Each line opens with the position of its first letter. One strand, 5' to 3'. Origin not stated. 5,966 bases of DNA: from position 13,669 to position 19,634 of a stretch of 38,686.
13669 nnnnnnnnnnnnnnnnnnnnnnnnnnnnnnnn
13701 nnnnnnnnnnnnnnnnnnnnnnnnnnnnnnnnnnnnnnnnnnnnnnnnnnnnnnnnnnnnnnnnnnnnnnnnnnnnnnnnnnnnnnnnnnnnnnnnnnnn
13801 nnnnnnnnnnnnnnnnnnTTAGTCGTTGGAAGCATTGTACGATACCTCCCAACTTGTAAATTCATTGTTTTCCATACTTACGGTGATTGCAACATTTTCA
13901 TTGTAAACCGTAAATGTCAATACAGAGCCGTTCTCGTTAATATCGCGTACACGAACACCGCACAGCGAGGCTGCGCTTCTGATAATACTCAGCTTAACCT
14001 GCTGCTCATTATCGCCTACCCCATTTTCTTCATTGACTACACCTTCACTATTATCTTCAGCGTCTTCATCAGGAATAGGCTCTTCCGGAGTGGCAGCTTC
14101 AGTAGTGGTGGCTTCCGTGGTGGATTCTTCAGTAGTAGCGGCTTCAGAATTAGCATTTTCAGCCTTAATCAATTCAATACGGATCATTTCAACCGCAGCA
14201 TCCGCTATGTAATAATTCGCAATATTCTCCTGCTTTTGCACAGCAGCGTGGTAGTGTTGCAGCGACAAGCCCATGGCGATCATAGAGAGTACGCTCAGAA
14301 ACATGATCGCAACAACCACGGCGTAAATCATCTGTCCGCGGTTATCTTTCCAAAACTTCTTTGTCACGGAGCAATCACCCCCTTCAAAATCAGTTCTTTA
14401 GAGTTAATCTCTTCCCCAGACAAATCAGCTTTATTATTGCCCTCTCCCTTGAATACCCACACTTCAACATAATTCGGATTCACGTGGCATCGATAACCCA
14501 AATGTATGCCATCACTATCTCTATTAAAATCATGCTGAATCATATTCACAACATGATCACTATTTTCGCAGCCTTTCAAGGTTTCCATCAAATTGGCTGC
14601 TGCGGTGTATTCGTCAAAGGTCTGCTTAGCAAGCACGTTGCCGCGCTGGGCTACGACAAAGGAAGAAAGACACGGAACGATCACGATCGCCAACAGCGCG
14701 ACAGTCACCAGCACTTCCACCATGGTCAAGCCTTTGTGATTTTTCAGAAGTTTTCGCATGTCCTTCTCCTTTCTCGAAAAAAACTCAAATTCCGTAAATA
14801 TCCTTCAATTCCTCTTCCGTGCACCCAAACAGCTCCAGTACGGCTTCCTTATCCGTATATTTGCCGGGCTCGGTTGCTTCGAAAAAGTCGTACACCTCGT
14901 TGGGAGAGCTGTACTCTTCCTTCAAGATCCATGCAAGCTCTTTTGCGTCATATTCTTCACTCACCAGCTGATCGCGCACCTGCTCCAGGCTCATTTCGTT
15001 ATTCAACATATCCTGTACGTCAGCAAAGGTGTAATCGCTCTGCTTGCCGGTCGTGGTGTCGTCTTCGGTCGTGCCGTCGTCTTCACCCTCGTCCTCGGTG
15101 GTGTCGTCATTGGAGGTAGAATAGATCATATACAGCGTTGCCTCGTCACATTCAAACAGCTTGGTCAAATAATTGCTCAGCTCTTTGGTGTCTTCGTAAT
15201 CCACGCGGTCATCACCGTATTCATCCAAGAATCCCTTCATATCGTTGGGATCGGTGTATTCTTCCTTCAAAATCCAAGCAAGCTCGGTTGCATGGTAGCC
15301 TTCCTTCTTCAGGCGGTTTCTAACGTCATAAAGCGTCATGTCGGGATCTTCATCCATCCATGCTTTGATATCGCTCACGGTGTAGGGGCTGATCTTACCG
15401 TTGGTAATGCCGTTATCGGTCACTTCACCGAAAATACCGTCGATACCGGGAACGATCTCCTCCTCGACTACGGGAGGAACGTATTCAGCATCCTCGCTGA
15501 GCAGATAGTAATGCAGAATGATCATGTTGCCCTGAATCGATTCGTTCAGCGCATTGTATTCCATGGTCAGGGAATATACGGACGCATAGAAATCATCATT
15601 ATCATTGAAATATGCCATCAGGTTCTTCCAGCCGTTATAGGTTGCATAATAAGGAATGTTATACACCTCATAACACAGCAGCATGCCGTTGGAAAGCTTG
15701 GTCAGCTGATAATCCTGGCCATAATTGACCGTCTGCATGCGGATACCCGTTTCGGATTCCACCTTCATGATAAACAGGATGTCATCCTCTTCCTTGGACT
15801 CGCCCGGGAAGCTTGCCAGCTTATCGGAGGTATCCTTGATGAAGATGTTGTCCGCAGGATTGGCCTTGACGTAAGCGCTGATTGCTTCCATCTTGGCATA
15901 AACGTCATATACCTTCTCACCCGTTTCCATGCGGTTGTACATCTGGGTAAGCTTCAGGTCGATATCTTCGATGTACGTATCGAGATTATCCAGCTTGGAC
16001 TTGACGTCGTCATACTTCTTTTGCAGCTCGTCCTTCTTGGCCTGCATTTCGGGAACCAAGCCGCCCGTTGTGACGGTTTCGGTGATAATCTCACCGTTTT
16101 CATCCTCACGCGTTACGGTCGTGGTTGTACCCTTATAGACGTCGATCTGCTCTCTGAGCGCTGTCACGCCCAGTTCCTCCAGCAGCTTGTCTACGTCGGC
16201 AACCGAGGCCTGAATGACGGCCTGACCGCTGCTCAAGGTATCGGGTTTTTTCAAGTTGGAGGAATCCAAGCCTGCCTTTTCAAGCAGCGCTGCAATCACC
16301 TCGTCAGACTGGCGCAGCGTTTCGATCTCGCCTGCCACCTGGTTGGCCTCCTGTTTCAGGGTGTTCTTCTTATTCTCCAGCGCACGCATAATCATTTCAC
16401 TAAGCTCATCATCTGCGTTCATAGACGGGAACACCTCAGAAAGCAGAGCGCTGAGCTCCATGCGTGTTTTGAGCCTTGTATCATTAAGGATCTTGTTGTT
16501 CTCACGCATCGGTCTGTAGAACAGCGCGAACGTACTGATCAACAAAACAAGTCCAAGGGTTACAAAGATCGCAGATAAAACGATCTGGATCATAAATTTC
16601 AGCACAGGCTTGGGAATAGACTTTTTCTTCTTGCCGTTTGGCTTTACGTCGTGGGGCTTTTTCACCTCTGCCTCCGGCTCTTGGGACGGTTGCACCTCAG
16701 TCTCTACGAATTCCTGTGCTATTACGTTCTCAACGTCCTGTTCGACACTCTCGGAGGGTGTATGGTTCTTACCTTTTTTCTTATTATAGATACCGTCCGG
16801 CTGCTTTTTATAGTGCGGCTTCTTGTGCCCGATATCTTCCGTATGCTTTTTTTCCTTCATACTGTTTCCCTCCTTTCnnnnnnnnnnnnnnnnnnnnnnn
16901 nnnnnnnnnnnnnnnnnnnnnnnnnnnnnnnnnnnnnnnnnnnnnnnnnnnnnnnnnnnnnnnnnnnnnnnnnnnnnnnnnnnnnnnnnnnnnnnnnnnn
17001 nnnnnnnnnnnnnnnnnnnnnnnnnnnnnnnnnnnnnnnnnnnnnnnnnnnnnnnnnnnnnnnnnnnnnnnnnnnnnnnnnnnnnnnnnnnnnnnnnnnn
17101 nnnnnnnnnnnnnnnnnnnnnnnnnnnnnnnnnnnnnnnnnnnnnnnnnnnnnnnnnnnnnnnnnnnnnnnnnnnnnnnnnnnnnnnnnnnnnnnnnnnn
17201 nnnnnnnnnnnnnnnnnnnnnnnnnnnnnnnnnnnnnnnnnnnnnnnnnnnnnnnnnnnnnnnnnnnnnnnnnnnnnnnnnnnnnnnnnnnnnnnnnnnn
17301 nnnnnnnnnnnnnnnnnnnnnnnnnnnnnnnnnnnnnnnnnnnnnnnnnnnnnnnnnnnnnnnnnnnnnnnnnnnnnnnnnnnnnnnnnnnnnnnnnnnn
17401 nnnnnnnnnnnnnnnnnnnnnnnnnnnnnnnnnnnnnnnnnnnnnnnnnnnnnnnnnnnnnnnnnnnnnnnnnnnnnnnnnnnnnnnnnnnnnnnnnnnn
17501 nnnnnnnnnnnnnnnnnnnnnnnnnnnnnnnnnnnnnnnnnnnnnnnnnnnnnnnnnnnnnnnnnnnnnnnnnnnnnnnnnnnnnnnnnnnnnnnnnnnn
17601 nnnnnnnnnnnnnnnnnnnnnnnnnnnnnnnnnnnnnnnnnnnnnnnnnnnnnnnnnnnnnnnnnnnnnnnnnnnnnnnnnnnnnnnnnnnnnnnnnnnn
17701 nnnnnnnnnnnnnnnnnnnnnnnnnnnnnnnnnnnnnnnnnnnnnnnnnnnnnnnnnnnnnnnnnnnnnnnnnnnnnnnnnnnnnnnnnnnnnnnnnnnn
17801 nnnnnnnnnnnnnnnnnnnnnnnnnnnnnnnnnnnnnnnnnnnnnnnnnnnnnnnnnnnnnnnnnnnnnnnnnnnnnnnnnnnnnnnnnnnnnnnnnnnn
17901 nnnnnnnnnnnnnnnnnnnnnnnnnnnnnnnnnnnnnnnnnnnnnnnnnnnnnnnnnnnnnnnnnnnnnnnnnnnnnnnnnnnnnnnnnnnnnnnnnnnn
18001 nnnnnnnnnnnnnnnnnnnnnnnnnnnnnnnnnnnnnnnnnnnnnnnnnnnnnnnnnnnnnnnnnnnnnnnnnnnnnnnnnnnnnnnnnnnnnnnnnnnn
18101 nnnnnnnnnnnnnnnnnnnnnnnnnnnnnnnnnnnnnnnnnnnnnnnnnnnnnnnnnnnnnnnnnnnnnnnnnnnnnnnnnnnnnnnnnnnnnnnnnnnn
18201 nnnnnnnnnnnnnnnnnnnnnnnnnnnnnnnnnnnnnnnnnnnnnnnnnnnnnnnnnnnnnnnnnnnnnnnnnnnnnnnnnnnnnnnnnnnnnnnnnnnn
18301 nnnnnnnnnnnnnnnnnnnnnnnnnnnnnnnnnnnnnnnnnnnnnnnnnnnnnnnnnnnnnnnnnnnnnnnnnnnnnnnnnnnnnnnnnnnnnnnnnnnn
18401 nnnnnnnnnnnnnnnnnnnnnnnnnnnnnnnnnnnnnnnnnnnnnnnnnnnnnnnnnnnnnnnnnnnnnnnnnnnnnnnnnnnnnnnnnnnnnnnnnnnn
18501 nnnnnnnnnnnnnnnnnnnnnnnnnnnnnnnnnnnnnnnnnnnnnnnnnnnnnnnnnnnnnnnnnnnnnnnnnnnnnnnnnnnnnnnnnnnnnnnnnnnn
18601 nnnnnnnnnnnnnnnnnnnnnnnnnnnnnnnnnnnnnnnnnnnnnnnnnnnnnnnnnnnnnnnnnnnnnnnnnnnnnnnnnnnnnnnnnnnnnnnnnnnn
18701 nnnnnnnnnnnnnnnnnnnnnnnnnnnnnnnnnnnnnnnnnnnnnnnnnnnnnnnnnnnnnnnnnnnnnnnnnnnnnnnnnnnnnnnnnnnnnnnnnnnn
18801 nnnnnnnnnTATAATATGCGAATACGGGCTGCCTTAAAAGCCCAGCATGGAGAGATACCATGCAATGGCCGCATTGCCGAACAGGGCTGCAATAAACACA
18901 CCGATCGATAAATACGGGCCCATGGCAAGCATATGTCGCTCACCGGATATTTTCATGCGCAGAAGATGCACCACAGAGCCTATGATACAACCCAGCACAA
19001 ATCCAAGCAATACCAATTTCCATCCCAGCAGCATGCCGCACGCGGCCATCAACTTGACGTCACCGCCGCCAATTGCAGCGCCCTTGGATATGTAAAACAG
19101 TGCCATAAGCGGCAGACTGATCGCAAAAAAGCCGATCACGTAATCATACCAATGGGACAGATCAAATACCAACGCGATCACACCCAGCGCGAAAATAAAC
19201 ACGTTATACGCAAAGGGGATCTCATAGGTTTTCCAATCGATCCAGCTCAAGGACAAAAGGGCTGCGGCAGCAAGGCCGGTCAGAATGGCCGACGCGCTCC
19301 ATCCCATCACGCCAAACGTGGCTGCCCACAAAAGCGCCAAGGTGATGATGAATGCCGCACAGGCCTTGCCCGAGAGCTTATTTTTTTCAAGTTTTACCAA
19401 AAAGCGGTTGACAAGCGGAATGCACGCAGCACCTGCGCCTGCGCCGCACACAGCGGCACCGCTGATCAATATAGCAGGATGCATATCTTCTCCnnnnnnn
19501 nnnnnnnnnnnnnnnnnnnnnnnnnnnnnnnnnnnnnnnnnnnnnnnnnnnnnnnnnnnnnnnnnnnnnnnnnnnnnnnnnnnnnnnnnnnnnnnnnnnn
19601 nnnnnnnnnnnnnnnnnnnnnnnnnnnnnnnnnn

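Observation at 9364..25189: The type IV pilus locus reads as one ~15.8 kb, 11-gene unit that starts with a sensor kinase and ends with a 1300-aa surface protein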

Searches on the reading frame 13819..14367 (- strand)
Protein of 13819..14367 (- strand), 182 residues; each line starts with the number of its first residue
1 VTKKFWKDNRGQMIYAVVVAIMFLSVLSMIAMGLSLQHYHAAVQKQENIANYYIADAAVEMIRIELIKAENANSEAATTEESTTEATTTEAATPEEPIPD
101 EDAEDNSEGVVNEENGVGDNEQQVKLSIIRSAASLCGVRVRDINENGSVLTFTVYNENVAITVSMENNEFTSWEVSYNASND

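Call 4: search_protein_families(library=pfam, proteins=[window:13819-14367:-], max_evalue=0.01)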
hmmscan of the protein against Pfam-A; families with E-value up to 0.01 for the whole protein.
window:13819-14367:- (182 aa): 0 families

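Call 25: search_protein_families(library=ncbifam, proteins=[window:13819-14367:-], max_evalue=0.01)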
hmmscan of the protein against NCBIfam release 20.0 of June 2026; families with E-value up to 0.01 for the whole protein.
window:13819-14367:- (182 aa): 0 families

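Call 83: search_protein_families(library=pfam, alignment_id=A7, max_evalue=5)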
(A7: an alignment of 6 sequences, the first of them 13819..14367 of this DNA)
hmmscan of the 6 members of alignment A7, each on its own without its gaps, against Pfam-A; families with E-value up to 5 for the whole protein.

A. member 1, window:13819-14367:- (182 aa): 1 family
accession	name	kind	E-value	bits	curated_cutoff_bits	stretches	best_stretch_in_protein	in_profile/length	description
PF12560.13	RAG1_imp_bd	-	0.27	11.2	23.3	1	70-173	40-142/284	RAG1 importin binding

B. families by the number of members that match (of 6 scanned): 5 families
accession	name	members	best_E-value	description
PF06708.16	DUF1195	2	0.0041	Protein of unknown function (DUF1195)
PF00027.35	cNMP_binding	1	0.18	Cyclic nucleotide-binding domain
PF00094.30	VWD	1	0.19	von Willebrand factor type D domain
PF12560.13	RAG1_imp_bd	1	0.27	RAG1 importin binding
PF03739.19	LptF_LptG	1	0.91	Lipopolysaccharide export system permease LptF/LptG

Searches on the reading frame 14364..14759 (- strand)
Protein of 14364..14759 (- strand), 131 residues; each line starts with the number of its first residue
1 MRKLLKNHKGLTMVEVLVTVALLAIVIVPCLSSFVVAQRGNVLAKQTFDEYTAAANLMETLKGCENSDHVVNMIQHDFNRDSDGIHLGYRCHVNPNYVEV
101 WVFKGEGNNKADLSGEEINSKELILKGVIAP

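Call 4: search_protein_families(library=pfam, proteins=[window:14364-14759:-], max_evalue=0.01)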
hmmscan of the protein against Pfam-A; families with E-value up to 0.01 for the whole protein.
window:14364-14759:- (131 aa): 2 families
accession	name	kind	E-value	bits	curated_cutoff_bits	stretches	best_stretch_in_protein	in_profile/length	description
PF07963.17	N_methyl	-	1.6e-06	27.8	21.2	1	6-28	2-24/27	Prokaryotic N-terminal methylation motif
PF04964.19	Flp_Fap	-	0.0008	19.6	32.2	1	5-40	2-32/46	Flp/Fap pilin component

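Call 25: search_protein_families(library=ncbifam, proteins=[window:14364-14759:-], max_evalue=0.01)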
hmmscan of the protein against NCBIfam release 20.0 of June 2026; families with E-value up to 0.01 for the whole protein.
window:14364-14759:- (131 aa): 6 families
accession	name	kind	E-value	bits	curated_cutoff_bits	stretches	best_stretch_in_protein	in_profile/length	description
TIGR02532.1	IV_pilin_GFxxxE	domain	0.00019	21.1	16.3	1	9-27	2-20/24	prepilin-type N-terminal cleavage/methylation domain-containing protein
NF038304.1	EPS_HpsC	equivalog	0.0022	17.6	200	1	3-36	15-47/318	hormogonium polysaccharide secretion pseudopilin HpsC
TIGR02523.1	type_IV_pilV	equivalog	0.0023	18.4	52.2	1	9-62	2-55/139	type IV pilus modification protein PilV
TIGR01707.1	gspI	equivalog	0.0026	18.2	44.35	1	10-59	1-51/101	type II secretion system minor pseudopilin GspI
NF007660.0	PRK10332.1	equivalog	0.0033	17.9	86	1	1-43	1-42/107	prepilin-type N-terminal cleavage/methylation domain-containing protein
NF041013.1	T4P_ComGE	equivalog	0.0039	17.3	49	1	6-60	1-55/83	competence type IV pilus minor pilin ComGE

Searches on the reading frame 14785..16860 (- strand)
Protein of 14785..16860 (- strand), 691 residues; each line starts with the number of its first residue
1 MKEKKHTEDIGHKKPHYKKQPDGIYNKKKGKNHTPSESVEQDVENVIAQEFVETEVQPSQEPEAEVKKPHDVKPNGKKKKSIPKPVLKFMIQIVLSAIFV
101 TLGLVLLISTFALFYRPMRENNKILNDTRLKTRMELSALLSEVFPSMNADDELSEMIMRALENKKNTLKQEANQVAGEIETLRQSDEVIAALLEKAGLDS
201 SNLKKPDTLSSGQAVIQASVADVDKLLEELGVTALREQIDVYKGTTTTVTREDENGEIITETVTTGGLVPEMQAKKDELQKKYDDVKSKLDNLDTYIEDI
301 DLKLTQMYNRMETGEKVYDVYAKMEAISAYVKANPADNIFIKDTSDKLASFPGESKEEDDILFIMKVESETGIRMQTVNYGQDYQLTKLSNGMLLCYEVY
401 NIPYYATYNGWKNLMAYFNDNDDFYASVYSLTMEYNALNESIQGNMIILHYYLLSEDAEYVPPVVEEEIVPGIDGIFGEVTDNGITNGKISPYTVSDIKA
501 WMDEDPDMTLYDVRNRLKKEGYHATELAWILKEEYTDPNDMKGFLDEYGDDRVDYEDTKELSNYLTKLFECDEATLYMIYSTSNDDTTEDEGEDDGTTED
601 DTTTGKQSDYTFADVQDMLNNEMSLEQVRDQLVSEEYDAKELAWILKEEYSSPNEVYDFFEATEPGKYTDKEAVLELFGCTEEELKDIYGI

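Call 4: search_protein_families(library=pfam, proteins=[window:14785-16860:-], max_evalue=0.01)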
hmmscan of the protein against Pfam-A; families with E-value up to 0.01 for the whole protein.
window:14785-16860:- (691 aa): 1 family
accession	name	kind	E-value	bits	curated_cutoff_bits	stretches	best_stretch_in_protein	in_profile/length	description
PF23523.1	Microp_apicomplexa_13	-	0.0019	18.4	27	0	642-672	28-58/68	Apicomplexa microprotein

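Call 25: search_protein_families(library=ncbifam, proteins=[window:14785-16860:-], max_evalue=0.01)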
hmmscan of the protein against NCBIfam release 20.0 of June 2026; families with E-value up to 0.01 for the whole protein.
window:14785-16860:- (691 aa): 0 families

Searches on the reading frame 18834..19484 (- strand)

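Call 4: search_protein_families(library=pfam, proteins=[window:18834-19484:-], max_evalue=0.01)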
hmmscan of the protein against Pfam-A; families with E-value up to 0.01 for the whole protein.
window:18834-19484:- (216 aa): 1 family
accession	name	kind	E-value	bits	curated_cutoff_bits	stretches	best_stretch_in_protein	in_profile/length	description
PF01478.23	Peptidase_A24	-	2.1e-17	63.9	26.5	1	72-172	3-102/104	Type IV leader peptidase family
